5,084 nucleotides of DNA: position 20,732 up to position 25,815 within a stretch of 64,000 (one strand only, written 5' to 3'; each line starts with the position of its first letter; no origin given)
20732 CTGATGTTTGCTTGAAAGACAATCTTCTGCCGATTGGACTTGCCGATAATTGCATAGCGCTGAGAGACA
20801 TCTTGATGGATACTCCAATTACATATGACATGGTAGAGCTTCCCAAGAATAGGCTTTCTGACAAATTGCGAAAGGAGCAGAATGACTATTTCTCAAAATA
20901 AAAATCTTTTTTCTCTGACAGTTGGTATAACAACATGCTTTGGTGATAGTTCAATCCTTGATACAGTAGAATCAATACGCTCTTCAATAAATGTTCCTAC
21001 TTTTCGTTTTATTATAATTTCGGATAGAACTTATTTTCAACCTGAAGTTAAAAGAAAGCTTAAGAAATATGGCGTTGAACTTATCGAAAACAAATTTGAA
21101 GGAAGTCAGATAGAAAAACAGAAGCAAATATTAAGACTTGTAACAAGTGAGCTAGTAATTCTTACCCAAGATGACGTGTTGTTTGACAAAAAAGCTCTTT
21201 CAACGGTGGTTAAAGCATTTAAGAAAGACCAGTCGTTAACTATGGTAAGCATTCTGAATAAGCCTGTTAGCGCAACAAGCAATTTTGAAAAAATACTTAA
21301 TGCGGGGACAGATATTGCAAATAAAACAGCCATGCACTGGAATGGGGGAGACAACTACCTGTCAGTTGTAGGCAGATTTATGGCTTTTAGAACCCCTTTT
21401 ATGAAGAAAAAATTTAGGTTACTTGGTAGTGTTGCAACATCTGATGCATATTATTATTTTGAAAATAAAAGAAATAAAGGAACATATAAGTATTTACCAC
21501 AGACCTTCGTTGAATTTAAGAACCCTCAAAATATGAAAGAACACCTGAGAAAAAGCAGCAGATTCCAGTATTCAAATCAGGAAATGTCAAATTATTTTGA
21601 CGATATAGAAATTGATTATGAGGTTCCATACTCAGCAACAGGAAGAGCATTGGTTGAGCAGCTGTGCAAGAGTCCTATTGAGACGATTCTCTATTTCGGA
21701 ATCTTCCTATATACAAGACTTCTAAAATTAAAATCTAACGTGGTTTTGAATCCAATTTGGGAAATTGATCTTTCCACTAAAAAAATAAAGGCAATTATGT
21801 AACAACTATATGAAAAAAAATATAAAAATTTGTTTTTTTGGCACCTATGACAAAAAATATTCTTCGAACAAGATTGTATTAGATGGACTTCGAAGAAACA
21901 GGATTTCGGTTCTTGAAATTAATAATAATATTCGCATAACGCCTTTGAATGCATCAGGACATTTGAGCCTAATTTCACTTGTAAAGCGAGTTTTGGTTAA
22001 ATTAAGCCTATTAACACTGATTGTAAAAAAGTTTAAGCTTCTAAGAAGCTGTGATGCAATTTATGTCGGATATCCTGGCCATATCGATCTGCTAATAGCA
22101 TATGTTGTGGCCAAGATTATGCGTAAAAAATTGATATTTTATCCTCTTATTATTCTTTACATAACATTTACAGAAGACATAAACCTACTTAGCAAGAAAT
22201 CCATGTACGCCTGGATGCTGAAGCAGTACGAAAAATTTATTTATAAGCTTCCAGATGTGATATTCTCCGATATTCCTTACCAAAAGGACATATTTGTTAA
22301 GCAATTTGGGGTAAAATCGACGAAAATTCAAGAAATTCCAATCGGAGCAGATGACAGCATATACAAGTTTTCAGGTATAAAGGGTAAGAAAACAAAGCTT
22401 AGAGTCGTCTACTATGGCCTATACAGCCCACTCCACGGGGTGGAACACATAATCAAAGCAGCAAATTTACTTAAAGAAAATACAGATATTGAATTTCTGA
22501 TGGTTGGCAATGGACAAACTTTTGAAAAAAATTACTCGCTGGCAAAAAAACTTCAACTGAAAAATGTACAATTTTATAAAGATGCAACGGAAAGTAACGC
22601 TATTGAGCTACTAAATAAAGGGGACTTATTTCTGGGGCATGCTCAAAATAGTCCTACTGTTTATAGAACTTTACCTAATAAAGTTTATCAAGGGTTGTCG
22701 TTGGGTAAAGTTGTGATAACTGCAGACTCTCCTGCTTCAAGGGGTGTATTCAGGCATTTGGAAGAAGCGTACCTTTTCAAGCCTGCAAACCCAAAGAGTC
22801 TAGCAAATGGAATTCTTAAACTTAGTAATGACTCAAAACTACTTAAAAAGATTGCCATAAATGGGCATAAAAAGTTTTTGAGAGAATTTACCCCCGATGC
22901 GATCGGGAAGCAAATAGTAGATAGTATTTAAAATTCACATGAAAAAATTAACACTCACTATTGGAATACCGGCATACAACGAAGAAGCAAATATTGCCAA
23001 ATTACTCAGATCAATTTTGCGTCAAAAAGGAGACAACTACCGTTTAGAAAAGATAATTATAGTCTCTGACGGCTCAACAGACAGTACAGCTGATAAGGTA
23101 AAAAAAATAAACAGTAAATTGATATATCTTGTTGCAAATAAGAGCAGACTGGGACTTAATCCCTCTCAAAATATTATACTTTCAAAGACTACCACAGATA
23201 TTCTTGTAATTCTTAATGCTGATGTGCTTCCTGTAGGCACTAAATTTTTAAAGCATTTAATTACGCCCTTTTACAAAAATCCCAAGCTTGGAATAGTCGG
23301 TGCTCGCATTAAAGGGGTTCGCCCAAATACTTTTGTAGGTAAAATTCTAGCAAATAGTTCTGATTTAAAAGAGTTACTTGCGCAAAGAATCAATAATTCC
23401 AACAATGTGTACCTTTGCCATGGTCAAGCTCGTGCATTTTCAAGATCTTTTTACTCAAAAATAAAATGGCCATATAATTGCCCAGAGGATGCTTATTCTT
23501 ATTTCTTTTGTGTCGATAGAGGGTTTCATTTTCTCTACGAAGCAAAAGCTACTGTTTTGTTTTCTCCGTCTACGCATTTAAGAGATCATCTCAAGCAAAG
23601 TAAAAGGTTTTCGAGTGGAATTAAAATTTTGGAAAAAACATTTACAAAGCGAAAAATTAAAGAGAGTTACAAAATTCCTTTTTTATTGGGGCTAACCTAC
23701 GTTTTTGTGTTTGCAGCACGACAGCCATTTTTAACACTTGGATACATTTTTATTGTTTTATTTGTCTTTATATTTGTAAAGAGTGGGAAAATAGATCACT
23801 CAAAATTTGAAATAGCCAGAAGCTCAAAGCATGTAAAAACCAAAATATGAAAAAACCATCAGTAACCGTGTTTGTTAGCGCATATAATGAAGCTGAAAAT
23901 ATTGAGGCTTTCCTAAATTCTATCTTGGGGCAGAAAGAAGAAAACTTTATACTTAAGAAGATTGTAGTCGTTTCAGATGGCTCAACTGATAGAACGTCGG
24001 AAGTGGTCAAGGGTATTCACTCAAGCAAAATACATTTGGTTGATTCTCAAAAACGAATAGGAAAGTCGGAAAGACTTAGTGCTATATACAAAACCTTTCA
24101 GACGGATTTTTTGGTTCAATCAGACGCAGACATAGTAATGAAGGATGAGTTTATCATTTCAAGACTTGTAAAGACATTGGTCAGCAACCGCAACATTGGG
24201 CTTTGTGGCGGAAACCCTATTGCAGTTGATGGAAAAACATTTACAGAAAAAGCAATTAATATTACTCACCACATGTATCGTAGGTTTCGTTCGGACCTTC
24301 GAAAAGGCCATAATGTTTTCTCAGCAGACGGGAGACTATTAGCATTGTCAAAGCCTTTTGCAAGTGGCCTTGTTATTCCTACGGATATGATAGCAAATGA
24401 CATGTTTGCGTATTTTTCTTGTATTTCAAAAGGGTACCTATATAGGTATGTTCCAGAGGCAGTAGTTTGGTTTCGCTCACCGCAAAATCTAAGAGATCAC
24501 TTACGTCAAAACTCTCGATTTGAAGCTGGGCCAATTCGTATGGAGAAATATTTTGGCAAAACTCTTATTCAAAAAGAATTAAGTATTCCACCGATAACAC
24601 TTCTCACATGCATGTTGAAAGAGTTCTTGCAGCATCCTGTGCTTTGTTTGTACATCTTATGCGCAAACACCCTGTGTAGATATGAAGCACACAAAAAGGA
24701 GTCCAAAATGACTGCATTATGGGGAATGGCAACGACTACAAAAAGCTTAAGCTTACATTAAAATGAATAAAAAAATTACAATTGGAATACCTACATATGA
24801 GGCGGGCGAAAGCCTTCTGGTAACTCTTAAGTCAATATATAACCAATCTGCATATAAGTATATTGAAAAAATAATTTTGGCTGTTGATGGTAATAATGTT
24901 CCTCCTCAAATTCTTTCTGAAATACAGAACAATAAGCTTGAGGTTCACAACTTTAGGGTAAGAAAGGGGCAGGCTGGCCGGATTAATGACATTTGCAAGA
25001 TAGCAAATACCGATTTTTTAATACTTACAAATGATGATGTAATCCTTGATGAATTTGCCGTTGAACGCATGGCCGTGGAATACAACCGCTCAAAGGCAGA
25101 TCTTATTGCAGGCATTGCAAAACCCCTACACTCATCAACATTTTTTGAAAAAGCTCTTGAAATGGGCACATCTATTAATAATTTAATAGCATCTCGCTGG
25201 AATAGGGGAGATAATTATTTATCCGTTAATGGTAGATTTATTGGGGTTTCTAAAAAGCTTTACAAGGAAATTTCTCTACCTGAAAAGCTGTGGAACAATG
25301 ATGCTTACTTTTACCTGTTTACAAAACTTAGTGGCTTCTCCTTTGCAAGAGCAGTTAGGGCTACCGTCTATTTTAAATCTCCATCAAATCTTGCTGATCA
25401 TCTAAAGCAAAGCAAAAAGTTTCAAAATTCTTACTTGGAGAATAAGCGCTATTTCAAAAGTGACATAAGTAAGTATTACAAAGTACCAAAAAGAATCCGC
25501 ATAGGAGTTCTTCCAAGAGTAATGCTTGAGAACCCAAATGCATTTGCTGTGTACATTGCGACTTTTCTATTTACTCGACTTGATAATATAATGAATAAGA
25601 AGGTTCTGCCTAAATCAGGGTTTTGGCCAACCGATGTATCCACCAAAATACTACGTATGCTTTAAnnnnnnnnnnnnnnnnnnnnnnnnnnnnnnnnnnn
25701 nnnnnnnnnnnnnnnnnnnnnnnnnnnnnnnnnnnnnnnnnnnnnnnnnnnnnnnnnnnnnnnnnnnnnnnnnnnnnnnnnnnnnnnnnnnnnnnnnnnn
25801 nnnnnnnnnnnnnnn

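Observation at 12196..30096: An ~18-kb single-strand glycan super-operon combining synthase-dependent, flippase-dependent and lipid-phosphate-sugar/GT-C logic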

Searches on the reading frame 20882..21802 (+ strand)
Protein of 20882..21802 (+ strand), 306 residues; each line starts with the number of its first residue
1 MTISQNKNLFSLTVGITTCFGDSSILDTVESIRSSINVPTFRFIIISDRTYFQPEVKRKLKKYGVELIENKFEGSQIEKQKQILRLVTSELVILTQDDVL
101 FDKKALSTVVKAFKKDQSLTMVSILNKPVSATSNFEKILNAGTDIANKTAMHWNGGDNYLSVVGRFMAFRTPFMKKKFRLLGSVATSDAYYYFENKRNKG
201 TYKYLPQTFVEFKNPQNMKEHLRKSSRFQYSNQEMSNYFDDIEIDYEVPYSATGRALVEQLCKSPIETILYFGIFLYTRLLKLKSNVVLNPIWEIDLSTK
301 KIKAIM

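Call 5: search_protein_families(library=pfam, proteins=[window:20882-21802:+], max_evalue=0.01)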
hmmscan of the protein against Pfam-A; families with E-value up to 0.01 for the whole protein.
window:20882-21802:+ (306 aa): 2 families
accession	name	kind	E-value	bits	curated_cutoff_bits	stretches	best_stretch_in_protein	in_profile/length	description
PF13641.12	Glyco_tranf_2_3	-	4.8e-09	37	27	1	18-230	8-229/230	Glycosyltransferase like family 2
PF00535.33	Glycos_transf_2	-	8.8e-06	26.2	23.3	1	14-148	2-139/168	Glycosyl transferase family 2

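Call 93: search_protein_families(library=ncbifam, proteins=[window:20882-21802:+], max_evalue=0.001)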
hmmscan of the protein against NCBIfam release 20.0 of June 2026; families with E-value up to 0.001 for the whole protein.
window:20882-21802:+ (306 aa): 0 families

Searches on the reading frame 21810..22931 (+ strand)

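Call 5: search_protein_families(library=pfam, proteins=[window:21810-22931:+], max_evalue=0.01)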
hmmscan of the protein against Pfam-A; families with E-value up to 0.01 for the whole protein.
window:21810-22931:+ (373 aa): 3 families
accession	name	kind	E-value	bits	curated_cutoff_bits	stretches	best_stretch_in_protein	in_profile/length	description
PF00534.26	Glycos_transf_1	-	3.3e-21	76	26.4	1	193-354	12-171/172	Glycosyl transferases group 1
PF13692.12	Glyco_trans_1_4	-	7.7e-15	55.8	27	1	198-341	3-142/142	Glycosyl transferases group 1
PF13524.12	Glyco_trans_1_2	-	2e-07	31.5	25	1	221-370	9-143/144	Glycosyl transferase-like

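Call 93: search_protein_families(library=ncbifam, proteins=[window:21810-22931:+], max_evalue=0.001)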
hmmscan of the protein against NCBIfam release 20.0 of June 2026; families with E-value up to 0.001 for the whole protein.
window:21810-22931:+ (373 aa): 6 families
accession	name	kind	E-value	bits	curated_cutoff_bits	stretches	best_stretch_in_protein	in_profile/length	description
NF007640.0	PRK10307.1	subfamily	4e-14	52.4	276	1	196-370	229-401/411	WcaI family glycosyltransferase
NF041876.1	EPS_EpsE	equivalog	5.9e-07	29.1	400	1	192-362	210-382/389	exopolysaccharide biosynthesis GT4 family glycosyltransferase EpsE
TIGR04063.1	stp3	hypoth_equivalog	9.7e-07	28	442.05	1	161-353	182-372/397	TIGR04063 family PEP-CTERM/XrtA system glycosyltransferase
TIGR04007.1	wcaI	equivalog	3.6e-06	25.9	800.45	1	196-335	231-371/407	colanic acid biosynthesis glycosyltransferase WcaI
TIGR03999.1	thiol_BshA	equivalog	1.5e-05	24.1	273.7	1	204-365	207-362/375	N-acetyl-alpha-D-glucosaminyl L-malate synthase BshA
NF038298.1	EPS_HpsO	equivalog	0.00067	18.5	575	0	193-371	198-382/388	hormogonium polysaccharide biosynthesis glycosyltransferase HpsO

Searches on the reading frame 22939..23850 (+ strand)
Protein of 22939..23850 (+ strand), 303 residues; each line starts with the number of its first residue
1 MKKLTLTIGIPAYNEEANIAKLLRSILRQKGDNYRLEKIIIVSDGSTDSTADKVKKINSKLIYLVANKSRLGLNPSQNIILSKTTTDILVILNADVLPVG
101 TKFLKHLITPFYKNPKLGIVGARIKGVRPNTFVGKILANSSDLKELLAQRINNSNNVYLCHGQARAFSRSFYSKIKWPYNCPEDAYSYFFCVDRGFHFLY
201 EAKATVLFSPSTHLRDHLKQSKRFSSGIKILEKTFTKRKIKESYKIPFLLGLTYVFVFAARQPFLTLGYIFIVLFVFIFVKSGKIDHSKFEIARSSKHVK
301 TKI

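Call 6: search_protein_families(library=pfam, proteins=[window:22939-23850:+], max_evalue=0.01)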
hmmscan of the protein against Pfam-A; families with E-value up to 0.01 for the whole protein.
window:22939-23850:+ (303 aa): 3 families
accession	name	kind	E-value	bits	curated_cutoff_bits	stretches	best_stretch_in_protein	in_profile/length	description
PF00535.33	Glycos_transf_2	-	4.9e-23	82.3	23.3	1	7-174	1-166/168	Glycosyl transferase family 2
PF13641.12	Glyco_tranf_2_3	-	8.6e-12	46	27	1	7-223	4-226/230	Glycosyltransferase like family 2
PF10111.15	Glyco_tranf_2_2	-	0.00019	21.4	27.3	1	10-106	4-102/276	Glycosyltransferase like family 2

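Call 93: search_protein_families(library=ncbifam, proteins=[window:22939-23850:+], max_evalue=0.001)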
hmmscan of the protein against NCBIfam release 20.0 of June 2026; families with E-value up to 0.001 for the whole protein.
window:22939-23850:+ (303 aa): 18 families
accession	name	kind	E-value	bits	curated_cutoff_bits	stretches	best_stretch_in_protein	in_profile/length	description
TIGR03937.1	PgaC_IcaA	equivalog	2.8e-14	52.9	422.3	1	6-258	47-300/407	poly-beta-1,6-N-acetyl-D-glucosamine synthase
TIGR03965.1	mycofact_glyco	equivalog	4.4e-12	45.6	280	1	6-270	76-343/467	mycofactocin biosynthesis glycosyltransferase MftF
NF010496.0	PRK13915.1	equivalog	8.9e-10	38.1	262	1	4-122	31-153/307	glucosyl-3-phosphoglycerate synthase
NF041875.1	EPS_EpsD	equivalog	1.1e-08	34.9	370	1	8-106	3-100/325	exopolysaccharide biosynthesis glycosyltransferase EpsD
TIGR04283.1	glyco_like_mftF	equivalog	5.1e-08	32.8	182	1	6-126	1-113/221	TIGR04283 family arsenosugar biosynthesis glycosyltransferase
NF038302.1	EPS_HpsE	equivalog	2.2e-06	26.9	300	1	5-126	2-126/307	hormogonium polysaccharide biosynthesis glycosyltransferase HpsE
NF047683.1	TeichurnBiosyTuaG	equivalog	3e-06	27.1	400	1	5-96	7-97/252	teichuronic acid biosynthesis protein TuaG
NF007482.0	PRK10073.1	equivalog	4.5e-06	25.9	423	1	4-62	6-61/334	glycosyltransferase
NF053739.1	GlytfEpsEBac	equivalog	8.9e-06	24.9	450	1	7-124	6-120/265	glycosyltransferase EpsE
NF050050.1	ProtGlycPglI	equivalog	3.2e-05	23.5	500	1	6-95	4-93/306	GalNAc(5)-diNAcBac-PP-undecaprenol beta-1,3-glucosyltransferase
NF047588.1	GlcsyltransPgfSStrep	equivalog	6.7e-05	22.2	500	1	5-109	2-108/308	glycosyltransferase PgfS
NF038299.1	EPS_HpsN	equivalog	7.9e-05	21.8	425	1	6-124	3-119/317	hormogonium polysaccharide biosynthesis glycosyltransferase HpsN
NF007986.1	PRK10714.1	equivalog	0.00016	20.8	529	1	6-96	8-101/316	undecaprenyl-phosphate 4-deoxy-4-formamido-L-arabinose transferase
NF045692.1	OglycostaseCruG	equivalog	0.00016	20.7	600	1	6-59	43-93/386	2'-O-glycosyltransferase CruG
TIGR03469.1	HpnB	hypoth_equivalog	0.00018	20.7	379.25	1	8-60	48-98/386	hopene-associated glycosyltransferase HpnB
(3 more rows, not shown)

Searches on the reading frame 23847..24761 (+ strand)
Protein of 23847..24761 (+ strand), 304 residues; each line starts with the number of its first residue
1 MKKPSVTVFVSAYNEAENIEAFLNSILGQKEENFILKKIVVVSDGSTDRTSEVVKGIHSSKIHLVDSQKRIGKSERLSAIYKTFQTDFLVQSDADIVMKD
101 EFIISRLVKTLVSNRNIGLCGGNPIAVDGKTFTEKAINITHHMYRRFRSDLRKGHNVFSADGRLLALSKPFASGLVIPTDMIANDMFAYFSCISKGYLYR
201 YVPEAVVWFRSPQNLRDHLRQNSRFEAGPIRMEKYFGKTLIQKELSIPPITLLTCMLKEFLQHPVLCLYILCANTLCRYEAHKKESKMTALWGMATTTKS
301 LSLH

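Call 6: search_protein_families(library=pfam, proteins=[window:23847-24761:+], max_evalue=0.01)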
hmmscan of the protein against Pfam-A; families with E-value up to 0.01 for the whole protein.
window:23847-24761:+ (304 aa): 5 families
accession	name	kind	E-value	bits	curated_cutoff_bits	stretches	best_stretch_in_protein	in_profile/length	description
PF00535.33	Glycos_transf_2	-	7.2e-20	72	23.3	1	7-164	1-156/168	Glycosyl transferase family 2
PF13641.12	Glyco_tranf_2_3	-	1.1e-13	52.3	27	1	4-224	1-226/230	Glycosyltransferase like family 2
PF13632.12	Glyco_trans_2_3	-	1e-05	25.9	27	1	158-269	71-172/198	Glycosyl transferase family group 2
PF13704.12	Glyco_tranf_2_4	-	0.0037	18.2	27.5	1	20-95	4-81/98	Glycosyl transferase family 2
PF13506.12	Glyco_transf_21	-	0.0043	17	21.7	1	77-147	22-90/174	Glycosyl transferase family 21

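Call 93: search_protein_families(library=ncbifam, proteins=[window:23847-24761:+], max_evalue=0.001)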
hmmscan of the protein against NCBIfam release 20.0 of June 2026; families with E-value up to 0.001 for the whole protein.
window:23847-24761:+ (304 aa): 16 families
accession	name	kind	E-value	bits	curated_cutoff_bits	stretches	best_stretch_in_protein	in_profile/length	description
TIGR03937.1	PgaC_IcaA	equivalog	6.3e-21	74.8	422.3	1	3-277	44-318/407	poly-beta-1,6-N-acetyl-D-glucosamine synthase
TIGR04242.1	nodulat_NodC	equivalog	7e-10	38.4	550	1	3-126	47-170/395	chitooligosaccharide synthase NodC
NF010496.0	PRK13915.1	equivalog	3.2e-09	36.3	262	1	4-120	31-151/307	glucosyl-3-phosphoglycerate synthase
TIGR03469.1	HpnB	hypoth_equivalog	5.1e-08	32.3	379.25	1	3-111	43-160/386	hopene-associated glycosyltransferase HpnB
NF007482.0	PRK10073.1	equivalog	1.1e-07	31.2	423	1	3-122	5-122/334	glycosyltransferase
TIGR03965.1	mycofact_glyco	equivalog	1.5e-07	30.7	280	1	3-127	73-194/467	mycofactocin biosynthesis glycosyltransferase MftF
NF041875.1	EPS_EpsD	equivalog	6.2e-07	29.1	370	1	7-160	2-158/325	exopolysaccharide biosynthesis glycosyltransferase EpsD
TIGR04283.1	glyco_like_mftF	equivalog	2.4e-06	27.3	182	1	7-137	2-121/221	TIGR04283 family arsenosugar biosynthesis glycosyltransferase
NF047683.1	TeichurnBiosyTuaG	equivalog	1.8e-05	24.5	400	1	2-107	4-108/252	teichuronic acid biosynthesis protein TuaG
TIGR03111.1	glyc2_xrt_Gpos1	hypoth_equivalog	4.2e-05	22.5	363.95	1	2-123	47-168/439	TIGR03111 family XrtG-associated glycosyltransferase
NF038302.1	EPS_HpsE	equivalog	5.3e-05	22.3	300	1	6-59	3-56/307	hormogonium polysaccharide biosynthesis glycosyltransferase HpsE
NF047588.1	GlcsyltransPgfSStrep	equivalog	6.2e-05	22.3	500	1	6-108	3-107/308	glycosyltransferase PgfS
NF053846.1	glyco_with_XrtP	equivalog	7.7e-05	21.5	520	1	25-93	58-131/440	XrtP-associated glycosyltransferase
NF053739.1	GlytfEpsEBac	equivalog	0.00012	21.2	450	1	4-130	1-126/265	glycosyltransferase EpsE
NF007986.1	PRK10714.1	equivalog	0.00036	19.6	529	1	5-111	7-115/316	undecaprenyl-phosphate 4-deoxy-4-formamido-L-arabinose transferase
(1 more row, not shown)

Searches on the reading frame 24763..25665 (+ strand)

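Call 6: search_protein_families(library=pfam, proteins=[window:24763-25665:+], max_evalue=0.01)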
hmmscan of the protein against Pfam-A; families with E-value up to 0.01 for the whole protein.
window:24763-25665:+ (300 aa): 3 families
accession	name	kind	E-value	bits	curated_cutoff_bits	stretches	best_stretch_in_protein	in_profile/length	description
PF00535.33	Glycos_transf_2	-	8.3e-11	42.5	23.3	1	6-133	1-130/168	Glycosyl transferase family 2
PF13641.12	Glyco_tranf_2_3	-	1.8e-05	25.3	27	1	5-216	3-223/230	Glycosyltransferase like family 2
PF13632.12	Glyco_trans_2_3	-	0.00065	20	27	1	89-263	5-168/198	Glycosyl transferase family group 2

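Call 93: search_protein_families(library=ncbifam, proteins=[window:24763-25665:+], max_evalue=0.001)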
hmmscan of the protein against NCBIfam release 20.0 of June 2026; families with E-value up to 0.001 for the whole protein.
window:24763-25665:+ (300 aa): 3 families
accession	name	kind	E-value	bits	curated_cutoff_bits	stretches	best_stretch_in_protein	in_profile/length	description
NF050050.1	ProtGlycPglI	equivalog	7.6e-06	25.5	500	1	4-235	3-234/306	GalNAc(5)-diNAcBac-PP-undecaprenol beta-1,3-glucosyltransferase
TIGR03937.1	PgaC_IcaA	equivalog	0.00011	21.3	422.3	1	3-108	45-151/407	poly-beta-1,6-N-acetyl-D-glucosamine synthase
TIGR03111.1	glyc2_xrt_Gpos1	hypoth_equivalog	0.00017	20.5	363.95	1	4-110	50-159/439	TIGR03111 family XrtG-associated glycosyltransferase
